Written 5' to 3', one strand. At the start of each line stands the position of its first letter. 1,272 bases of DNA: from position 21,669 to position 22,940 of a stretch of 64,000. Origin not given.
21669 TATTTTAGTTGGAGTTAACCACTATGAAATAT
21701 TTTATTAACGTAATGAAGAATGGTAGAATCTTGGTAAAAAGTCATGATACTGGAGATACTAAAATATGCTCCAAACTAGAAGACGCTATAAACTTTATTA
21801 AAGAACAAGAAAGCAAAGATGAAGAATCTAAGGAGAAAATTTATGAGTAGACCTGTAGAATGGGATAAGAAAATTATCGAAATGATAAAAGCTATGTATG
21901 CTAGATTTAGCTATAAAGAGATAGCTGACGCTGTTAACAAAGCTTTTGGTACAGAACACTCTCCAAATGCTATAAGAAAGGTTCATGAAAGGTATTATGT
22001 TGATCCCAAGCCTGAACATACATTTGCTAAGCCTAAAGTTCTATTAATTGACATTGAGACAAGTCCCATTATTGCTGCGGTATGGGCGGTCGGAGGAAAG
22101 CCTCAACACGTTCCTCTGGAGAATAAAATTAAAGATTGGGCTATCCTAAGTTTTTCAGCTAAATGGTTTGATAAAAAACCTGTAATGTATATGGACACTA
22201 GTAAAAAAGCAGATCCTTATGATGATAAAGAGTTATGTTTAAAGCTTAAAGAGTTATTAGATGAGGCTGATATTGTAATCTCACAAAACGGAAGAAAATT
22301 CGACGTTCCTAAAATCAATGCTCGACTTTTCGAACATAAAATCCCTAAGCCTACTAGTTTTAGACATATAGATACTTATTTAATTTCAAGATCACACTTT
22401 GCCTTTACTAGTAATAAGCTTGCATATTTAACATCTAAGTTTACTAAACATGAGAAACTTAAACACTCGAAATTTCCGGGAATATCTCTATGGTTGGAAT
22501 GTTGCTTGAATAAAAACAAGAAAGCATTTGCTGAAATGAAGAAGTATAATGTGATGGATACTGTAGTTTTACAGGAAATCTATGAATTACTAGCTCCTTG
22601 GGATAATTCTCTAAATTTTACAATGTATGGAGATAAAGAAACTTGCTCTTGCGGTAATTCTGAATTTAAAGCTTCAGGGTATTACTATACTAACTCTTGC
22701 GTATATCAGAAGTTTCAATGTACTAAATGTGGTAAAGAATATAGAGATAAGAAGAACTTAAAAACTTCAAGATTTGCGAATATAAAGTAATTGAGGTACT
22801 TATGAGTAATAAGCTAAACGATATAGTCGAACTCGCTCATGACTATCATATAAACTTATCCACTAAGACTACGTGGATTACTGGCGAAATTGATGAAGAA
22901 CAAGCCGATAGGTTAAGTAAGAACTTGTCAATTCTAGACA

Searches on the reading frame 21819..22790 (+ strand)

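Call 74: search_protein_families(library=pfam, proteins=[window:21819-22790:+], max_evalue=0.1)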
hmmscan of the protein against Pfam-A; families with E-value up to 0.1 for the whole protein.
window:21819-22790:+ (323 aa): 4 families
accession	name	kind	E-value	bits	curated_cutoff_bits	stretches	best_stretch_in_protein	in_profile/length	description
PF13482.12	RNase_H_2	-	5.2e-11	43.2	22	1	112-258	20-164/165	RNase_H superfamily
PF01612.26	DNA_pol_A_exo1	-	0.004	17.4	23.6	1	140-258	65-168/173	3'-5' exonuclease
PF10235.14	Cript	-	0.0056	17.8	25.5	1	266-317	37-89/90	Microtubule-associated protein CRIPT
PF00096.32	zf-C2H2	-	0.02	15.8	25.2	1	299-315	1-17/23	Zinc finger, C2H2 type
